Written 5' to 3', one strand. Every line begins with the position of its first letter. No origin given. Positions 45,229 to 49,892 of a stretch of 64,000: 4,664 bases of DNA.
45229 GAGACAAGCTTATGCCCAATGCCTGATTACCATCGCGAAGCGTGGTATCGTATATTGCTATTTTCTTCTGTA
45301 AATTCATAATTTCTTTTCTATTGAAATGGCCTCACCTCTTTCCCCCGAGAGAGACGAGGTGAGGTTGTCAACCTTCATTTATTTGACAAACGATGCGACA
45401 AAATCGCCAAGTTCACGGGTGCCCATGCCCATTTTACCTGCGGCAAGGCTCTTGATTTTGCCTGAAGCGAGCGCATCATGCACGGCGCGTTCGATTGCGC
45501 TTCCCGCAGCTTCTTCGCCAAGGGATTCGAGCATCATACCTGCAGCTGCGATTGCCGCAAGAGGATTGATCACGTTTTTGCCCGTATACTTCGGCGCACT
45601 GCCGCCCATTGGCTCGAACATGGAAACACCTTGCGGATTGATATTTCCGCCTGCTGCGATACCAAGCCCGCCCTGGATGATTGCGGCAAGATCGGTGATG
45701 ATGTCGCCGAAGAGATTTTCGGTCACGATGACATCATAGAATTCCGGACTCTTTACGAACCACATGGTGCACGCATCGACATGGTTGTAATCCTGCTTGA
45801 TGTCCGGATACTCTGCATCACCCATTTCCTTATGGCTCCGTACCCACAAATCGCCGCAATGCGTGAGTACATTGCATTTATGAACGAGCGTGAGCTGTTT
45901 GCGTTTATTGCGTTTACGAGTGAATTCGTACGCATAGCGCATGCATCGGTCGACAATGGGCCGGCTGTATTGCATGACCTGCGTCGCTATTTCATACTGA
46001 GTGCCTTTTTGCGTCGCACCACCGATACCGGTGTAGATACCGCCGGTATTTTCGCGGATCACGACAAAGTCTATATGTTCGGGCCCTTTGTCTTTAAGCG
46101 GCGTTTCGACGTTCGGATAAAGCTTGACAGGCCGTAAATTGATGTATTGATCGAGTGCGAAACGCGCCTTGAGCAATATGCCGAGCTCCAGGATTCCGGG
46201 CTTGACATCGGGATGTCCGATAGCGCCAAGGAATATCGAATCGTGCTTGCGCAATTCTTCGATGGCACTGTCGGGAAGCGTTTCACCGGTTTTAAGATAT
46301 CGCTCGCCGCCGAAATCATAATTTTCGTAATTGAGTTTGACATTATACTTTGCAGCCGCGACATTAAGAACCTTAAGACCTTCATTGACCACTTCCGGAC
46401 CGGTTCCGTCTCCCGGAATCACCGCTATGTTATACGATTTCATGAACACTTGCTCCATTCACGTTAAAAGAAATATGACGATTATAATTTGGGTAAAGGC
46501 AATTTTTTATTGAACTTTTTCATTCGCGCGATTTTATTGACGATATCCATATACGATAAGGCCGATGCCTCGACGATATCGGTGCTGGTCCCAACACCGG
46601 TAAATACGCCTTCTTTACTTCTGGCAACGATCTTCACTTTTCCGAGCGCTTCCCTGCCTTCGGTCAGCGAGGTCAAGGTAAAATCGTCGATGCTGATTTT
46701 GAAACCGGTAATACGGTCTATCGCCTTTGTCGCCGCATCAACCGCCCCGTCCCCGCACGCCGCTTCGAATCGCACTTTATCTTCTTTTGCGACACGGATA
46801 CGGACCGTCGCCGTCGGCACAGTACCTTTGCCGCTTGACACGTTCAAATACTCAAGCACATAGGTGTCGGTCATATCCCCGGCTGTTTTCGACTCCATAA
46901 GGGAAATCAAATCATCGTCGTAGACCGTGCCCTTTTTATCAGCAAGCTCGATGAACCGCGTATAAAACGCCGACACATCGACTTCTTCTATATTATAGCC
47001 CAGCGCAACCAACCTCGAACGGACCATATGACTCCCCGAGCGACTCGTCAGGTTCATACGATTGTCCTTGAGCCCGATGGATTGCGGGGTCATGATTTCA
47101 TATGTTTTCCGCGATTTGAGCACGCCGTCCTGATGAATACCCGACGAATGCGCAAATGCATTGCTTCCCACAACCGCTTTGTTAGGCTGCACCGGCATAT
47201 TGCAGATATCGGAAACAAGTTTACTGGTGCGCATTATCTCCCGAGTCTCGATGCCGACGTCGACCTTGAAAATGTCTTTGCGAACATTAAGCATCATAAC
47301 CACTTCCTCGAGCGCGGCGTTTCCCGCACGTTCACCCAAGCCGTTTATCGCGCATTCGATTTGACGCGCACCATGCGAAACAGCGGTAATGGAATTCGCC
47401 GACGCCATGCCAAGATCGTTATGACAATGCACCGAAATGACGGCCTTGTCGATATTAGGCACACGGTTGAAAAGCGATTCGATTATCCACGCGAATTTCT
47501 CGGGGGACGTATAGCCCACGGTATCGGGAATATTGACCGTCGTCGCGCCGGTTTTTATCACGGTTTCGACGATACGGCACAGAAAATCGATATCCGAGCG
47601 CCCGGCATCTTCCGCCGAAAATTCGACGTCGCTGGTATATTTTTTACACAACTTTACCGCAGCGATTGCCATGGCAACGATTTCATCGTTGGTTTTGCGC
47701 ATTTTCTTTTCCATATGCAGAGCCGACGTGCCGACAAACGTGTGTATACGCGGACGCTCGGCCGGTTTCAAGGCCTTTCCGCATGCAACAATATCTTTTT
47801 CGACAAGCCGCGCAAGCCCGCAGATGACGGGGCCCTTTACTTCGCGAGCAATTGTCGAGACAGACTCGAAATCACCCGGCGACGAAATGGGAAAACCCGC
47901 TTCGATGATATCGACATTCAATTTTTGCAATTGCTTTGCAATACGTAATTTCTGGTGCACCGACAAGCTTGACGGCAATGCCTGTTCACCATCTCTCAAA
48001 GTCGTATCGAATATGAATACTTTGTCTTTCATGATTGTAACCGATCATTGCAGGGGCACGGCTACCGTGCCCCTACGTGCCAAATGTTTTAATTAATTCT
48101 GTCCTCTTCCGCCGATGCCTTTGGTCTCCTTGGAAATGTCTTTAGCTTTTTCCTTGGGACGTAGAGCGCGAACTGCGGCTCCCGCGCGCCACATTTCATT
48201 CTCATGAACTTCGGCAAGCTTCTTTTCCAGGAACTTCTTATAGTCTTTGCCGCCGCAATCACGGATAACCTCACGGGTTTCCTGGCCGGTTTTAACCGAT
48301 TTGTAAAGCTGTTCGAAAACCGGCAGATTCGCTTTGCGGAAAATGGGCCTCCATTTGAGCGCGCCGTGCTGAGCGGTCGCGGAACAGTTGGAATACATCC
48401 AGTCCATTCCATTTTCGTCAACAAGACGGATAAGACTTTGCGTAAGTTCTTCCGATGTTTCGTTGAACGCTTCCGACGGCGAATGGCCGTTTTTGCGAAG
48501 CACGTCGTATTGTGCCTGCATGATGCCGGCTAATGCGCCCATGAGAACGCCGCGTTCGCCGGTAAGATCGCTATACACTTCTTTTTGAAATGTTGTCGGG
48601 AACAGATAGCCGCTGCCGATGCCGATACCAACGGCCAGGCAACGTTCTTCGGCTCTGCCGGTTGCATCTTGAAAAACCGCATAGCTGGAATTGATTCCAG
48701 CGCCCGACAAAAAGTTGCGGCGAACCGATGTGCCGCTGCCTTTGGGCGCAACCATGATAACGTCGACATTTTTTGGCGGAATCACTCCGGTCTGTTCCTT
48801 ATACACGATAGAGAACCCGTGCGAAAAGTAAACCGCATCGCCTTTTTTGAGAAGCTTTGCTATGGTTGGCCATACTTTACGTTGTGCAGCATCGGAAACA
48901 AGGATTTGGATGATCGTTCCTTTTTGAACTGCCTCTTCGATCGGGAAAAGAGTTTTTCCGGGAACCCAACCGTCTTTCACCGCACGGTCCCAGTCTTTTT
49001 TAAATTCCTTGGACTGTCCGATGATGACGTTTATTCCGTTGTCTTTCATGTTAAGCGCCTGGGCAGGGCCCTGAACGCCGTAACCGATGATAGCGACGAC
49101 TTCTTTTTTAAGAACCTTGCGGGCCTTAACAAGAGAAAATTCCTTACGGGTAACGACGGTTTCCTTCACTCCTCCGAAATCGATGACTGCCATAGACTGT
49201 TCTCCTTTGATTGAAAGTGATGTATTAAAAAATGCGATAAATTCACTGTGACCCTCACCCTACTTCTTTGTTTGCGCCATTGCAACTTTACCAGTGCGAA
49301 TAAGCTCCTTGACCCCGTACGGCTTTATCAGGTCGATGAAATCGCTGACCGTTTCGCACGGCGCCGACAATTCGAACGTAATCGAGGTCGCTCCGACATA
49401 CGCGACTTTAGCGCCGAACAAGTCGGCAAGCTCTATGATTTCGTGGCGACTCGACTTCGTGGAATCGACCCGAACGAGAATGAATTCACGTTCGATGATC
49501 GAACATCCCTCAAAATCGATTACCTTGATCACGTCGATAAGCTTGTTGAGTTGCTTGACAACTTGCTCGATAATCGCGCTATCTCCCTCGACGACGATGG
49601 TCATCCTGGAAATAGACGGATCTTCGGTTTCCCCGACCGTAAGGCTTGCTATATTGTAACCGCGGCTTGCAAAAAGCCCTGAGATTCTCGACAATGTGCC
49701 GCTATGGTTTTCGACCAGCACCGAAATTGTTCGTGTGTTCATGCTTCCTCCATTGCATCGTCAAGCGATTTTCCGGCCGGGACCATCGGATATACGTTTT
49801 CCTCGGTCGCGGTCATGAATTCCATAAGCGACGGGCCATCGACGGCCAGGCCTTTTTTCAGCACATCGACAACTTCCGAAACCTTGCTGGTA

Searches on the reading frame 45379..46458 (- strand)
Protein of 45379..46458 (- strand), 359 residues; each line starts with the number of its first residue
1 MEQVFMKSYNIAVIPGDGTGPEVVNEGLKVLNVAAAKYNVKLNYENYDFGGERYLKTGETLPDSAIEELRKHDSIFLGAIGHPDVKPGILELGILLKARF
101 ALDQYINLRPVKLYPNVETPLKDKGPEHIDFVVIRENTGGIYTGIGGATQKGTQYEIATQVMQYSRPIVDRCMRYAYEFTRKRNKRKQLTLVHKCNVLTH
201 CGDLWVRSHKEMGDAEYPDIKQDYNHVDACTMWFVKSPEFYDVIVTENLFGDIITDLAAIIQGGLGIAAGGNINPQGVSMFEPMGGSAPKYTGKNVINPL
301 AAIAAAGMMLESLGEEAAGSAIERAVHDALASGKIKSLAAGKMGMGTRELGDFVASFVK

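Call 6: search_protein_families(library=ncbifam, proteins=[window:45379-46458:-], max_evalue=1e-10)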
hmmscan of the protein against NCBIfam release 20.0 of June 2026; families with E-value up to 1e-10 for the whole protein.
window:45379-46458:- (359 aa): 16 families
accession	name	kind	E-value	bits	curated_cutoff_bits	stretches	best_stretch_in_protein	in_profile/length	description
NF002898.0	PRK03437.1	equivalog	2.4e-146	487.5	393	1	7-358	3-345/347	3-isopropylmalate dehydrogenase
TIGR02089.1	TTC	equivalog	3.4e-100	335.4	470.4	1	6-337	1-332/352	tartrate dehydrogenase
NF006048.0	PRK08194.1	equivalog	5.2e-88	295.5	501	1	6-342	1-335/352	tartrate dehydrogenase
TIGR00169.1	leuB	equivalog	7.9e-82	275.1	353.2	1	10-341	1-334/349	3-isopropylmalate dehydrogenase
TIGR02088.1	LEU3_arch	subfamily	5.5e-72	242.7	409.8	1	11-341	1-312/324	isopropylmalate/isohomocitrate dehydrogenases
NF040626.1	AksF2_Meth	equivalog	9.5e-72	242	540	1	9-342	2-315/333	homoisocitrate dehydrogenase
NF006529.0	PRK08997.1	equivalog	2.9e-66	223.7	510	1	6-337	1-315/335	isocitrate dehydrogenase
NF006673.0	PRK09222.1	equivalog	4.5e-63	213.9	509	1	7-333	3-312/482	NADP-dependent isocitrate dehydrogenase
NF040619.1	AksF_Meth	equivalog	5.3e-62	209.9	500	1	10-343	3-334/343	homoisocitrate dehydrogenase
TIGR00175.1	mito_nad_idh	equivalog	2.7e-54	184.6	432.4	1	9-337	4-314/334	isocitrate dehydrogenase (NAD(+))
TIGR02924.1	ICDH_alpha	equivalog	1.9e-50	172.3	561.35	1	10-333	2-308/473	isocitrate dehydrogenase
NF040855.1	iso_homocit_dh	equivalog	6.9e-49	166.9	680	1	9-337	2-300/345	isocitrate--homoisocitrate dehydrogenase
TIGR00183.1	prok_nadp_idh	equivalog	3.9e-43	147.8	567.3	2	235-343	290-397/417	isocitrate dehydrogenase (NADP(+))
NF005036.0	PRK06451.1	equivalog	6.7e-41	140.4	484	2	234-352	282-402/412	NADP-dependent isocitrate dehydrogenase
NF005425.0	PRK07006.1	equivalog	2.3e-40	138.6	490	2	235-335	290-389/416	NADP-dependent isocitrate dehydrogenase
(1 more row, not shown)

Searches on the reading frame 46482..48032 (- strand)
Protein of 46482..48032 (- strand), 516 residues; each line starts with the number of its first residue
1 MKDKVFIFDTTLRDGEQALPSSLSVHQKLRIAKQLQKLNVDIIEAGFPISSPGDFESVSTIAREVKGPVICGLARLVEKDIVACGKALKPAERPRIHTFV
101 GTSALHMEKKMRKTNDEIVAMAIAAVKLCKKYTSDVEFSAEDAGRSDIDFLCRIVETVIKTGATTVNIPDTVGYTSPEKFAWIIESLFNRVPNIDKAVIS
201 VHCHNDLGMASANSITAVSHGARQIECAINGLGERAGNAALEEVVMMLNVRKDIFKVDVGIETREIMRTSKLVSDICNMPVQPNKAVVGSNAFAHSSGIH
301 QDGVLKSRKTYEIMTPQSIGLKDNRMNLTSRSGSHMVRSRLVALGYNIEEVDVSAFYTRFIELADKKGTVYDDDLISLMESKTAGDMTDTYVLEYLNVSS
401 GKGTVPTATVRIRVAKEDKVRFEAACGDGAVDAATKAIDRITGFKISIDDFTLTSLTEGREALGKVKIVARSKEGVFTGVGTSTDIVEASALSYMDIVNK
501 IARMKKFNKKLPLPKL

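Call 6: search_protein_families(library=ncbifam, proteins=[window:46482-48032:-], max_evalue=1e-10)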
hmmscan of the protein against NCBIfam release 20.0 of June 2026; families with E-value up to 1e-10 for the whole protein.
window:46482-48032:- (516 aa): 20 families
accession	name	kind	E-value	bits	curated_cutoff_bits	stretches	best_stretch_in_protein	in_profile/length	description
NF002084.0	PRK00915.1-1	equivalog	4.9e-226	751.3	748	1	1-510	1-508/523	2-isopropylmalate synthase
NF002086.0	PRK00915.1-3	equivalog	4.6e-218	724.9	532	1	2-509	4-509/516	2-isopropylmalate synthase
TIGR00973.1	leuA_bact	equivalog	5.1e-218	724.5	598.7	1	4-499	1-494/494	2-isopropylmalate synthase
NF002087.0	PRK00915.1-4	equivalog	6.9e-200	664.9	729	1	1-506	3-507/516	2-isopropylmalate synthase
NF002088.0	PRK00915.1-5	equivalog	4.3e-177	589.7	697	1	4-508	3-505/514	2-isopropylmalate synthase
NF002085.0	PRK00915.1-2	subfamily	5.5e-136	454.2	517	1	2-505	11-503/504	2-isopropylmalate synthase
TIGR02090.1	LEU1_arch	subfamily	1.4e-110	369.8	484.75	1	5-375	1-359/363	isopropylmalate/citramalate/homocitrate synthases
NF041069.1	IPMS_Sufob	equivalog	2.5e-104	349.5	600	1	6-378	2-364/371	isopropylmalate synthase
TIGR02660.1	nifV_homocitr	equivalog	1.4e-79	268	462.9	1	4-378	1-364/365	homocitrate synthase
NF042434.1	IPMS_Lepto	equivalog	1.5e-78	264.4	500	1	2-367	3-373/374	2-isopropylmalate synthase LeuA2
TIGR02146.1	LysS_fung_arch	equivalog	8.4e-72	242.3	413.55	1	7-354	1-336/344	homocitrate synthase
TIGR00977.1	citramal_synth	equivalog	4e-65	220.1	450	1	4-498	1-513/526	citramalate synthase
NF042433.1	CitmalDyn_Leptosp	equivalog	2.5e-53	181.4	950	1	2-448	5-448/514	(R)-citramalate synthase CimA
NF002991.1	PRK03739.1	subfamily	3e-52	178.1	455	1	10-498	32-548/550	2-isopropylmalate synthase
TIGR00970.1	leuA_yeast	equivalog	8.8e-41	140.1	697.4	1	9-312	31-349/564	2-isopropylmalate synthase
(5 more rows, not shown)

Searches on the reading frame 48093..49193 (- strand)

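Call 6: search_protein_families(library=ncbifam, proteins=[window:48093-49193:-], max_evalue=1e-10)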
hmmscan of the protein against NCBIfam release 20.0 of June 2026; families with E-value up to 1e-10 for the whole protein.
window:48093-49193:- (366 aa): 4 families
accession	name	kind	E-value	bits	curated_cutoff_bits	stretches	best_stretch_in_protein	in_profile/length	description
TIGR00465.1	ilvC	equivalog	1.6e-95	319.7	226.15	1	28-349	1-314/314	ketol-acid reductoisomerase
NF004017.0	PRK05479.1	equivalog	1.9e-67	227.4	336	1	26-353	13-333/337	ketol-acid reductoisomerase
NF009940.0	PRK13403.1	equivalog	9.7e-44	149.6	406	1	26-277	12-256/335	ketol-acid reductoisomerase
NF003557.0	PRK05225.1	equivalog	1.1e-31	109.9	713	1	13-321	22-328/491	ketol-acid reductoisomerase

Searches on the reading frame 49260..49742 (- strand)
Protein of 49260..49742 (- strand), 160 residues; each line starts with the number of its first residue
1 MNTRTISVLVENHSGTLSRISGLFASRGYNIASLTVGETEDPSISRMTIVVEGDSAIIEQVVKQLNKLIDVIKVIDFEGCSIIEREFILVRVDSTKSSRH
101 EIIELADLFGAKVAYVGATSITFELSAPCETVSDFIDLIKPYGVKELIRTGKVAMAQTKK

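Call 6: search_protein_families(library=ncbifam, proteins=[window:49260-49742:-], max_evalue=1e-10)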
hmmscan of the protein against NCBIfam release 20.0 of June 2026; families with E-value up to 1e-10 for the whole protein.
window:49260-49742:- (160 aa): 4 families
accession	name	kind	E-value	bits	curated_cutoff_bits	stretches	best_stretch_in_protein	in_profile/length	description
NF008864.0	PRK11895.1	equivalog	1.3e-59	200.5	119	1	2-159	2-159/164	acetolactate synthase small subunit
TIGR00119.1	acolac_sm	equivalog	2.6e-57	193.2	56.9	1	3-158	2-157/158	acetolactate synthase small subunit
NF006036.0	PRK08178.1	equivalog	3.5e-13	49.4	128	1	5-77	16-87/102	acetolactate synthase small subunit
NF005233.0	PRK06737.1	equivalog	3.9e-13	49.3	102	1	4-74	3-73/76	ACT domain-containing protein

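Call 8: find_encoding_contigs(protein=window:49260-49742:-, flank=6000, max_places=10)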
Protein window:49260-49742:- (160 aa): 1 contig read that carries it; 1 place shown.
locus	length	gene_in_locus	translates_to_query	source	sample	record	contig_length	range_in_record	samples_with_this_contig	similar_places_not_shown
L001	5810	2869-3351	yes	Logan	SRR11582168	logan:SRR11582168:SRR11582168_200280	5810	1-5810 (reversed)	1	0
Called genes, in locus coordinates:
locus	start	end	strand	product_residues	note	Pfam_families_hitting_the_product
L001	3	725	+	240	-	?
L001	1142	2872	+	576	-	PF02776:TPP_enzyme_N, PF00205:TPP_enzyme_M, PF02775:TPP_enzyme_C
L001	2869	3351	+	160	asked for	PF01842:ACT, PF22629:ACT_AHAS_ss, PF13710:ACT_5, PF10369:ALS_ss_C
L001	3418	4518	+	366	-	PF07991:KARI_N, PF01450:KARI_C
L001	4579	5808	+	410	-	?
